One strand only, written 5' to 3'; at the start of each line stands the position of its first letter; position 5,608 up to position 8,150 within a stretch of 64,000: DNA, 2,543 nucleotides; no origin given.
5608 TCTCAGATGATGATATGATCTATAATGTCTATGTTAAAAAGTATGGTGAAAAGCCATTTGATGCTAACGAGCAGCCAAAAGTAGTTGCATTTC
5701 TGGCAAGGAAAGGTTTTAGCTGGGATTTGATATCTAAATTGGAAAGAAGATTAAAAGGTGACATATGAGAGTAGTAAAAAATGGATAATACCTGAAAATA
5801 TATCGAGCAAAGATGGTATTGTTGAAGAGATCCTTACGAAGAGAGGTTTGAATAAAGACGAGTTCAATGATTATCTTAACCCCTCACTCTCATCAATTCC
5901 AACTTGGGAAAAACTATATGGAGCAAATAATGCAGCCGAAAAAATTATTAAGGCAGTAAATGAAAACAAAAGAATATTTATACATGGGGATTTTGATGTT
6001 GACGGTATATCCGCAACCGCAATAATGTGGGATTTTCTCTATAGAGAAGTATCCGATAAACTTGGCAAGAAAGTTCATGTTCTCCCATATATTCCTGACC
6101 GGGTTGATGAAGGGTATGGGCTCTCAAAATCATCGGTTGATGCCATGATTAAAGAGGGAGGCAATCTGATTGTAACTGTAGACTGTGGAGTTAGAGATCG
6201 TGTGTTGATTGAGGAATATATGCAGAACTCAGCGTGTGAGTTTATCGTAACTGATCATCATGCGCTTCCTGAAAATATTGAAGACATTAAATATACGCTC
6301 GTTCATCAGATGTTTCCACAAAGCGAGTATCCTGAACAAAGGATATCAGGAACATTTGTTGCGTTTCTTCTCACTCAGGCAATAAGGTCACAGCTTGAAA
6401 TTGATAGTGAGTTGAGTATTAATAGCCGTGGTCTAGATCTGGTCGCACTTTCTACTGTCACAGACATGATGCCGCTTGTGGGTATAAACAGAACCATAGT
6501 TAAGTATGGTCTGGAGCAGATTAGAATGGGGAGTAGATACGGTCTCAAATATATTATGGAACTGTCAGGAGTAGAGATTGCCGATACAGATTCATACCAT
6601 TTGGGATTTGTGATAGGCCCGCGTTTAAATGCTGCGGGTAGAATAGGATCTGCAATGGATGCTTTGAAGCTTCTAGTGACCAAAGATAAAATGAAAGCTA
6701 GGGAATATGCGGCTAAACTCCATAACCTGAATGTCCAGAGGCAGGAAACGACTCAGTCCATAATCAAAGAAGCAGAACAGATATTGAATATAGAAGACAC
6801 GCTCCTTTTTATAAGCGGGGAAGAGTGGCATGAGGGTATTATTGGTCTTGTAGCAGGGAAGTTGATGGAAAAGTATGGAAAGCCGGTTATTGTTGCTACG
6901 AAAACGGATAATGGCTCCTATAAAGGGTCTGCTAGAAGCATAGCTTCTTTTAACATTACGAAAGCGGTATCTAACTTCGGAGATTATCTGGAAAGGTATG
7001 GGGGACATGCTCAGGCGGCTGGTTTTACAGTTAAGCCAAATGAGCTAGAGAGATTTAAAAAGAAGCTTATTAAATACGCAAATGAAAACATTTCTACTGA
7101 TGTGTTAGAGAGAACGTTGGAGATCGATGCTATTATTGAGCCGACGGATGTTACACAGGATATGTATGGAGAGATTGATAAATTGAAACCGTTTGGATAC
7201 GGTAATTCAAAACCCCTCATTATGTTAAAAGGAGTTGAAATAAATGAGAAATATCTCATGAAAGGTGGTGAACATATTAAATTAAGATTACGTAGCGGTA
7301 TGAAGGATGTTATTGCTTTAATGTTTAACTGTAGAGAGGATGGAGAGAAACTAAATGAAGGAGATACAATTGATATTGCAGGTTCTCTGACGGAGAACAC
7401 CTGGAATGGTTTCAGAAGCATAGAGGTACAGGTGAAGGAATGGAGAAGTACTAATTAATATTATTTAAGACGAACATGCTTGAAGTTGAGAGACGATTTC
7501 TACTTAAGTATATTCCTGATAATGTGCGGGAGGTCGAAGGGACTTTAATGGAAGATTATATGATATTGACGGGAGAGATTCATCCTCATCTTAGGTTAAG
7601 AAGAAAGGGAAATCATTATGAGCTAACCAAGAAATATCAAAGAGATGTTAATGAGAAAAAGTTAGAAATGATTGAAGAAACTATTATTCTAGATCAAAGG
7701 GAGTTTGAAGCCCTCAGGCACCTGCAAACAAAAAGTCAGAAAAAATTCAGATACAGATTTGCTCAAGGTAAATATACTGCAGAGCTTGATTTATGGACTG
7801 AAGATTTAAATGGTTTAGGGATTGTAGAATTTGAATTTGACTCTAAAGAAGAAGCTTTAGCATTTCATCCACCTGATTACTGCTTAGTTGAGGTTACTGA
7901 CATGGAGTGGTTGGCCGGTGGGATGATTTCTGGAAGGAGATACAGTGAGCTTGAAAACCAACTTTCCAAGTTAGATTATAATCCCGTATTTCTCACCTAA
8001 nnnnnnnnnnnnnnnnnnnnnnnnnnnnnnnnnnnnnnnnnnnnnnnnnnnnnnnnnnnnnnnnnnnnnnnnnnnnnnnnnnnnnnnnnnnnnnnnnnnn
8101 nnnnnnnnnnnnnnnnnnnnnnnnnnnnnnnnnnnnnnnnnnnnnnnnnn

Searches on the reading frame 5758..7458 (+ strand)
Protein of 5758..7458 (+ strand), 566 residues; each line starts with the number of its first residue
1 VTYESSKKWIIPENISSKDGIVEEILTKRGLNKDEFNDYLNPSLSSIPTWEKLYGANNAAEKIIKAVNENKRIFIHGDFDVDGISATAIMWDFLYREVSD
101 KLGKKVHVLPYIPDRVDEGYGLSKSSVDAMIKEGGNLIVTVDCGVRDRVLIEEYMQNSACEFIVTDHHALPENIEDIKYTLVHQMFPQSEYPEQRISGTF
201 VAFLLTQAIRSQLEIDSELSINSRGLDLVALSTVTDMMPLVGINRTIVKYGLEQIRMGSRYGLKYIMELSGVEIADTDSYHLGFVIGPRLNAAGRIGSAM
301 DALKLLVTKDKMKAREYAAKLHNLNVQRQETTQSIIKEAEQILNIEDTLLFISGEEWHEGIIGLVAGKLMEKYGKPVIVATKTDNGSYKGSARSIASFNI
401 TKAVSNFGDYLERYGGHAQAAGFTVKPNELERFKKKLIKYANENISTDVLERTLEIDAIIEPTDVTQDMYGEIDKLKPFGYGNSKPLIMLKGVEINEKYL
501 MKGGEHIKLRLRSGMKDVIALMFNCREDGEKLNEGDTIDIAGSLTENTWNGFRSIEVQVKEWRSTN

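Call 12: search_protein_families(library=pfam, proteins=[window:5758-7458:+])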
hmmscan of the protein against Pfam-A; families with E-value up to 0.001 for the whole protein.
window:5758-7458:+ (566 aa): 3 families
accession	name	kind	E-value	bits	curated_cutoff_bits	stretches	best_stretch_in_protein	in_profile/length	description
PF17768.7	RecJ_OB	-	2.2e-25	89.3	27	1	456-560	1-106/107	RecJ OB domain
PF02272.25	DHHA1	-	3.1e-18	66.6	25.9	1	352-442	7-101/102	DHHA1 domain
PF01368.27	DHH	-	2.8e-17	63.6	28.1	1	72-231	1-123/125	DHH family, N-terminal domain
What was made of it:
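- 4074..7458 (+): recA (4074-5111), recX (5115-5768) and recJ (5758-7458), tightly packed and probably one operon. Pfam, call 12.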

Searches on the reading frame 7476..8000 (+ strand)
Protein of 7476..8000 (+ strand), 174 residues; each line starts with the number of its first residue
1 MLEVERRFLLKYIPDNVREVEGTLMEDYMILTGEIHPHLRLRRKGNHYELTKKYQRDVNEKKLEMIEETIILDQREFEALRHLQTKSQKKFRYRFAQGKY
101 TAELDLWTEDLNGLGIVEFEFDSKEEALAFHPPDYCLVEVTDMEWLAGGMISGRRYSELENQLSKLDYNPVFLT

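Call 23: search_protein_families(library=pfam, proteins=[window:7476-8000:+])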
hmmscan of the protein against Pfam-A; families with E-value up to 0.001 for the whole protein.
window:7476-8000:+ (174 aa): 1 family
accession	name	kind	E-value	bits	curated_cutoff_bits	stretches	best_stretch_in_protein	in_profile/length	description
PF11819.13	CUPID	-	5.2e-05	23.8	22.4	1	19-86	63-130/136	Cytohesin Ubiquitin Protein Inducing Domain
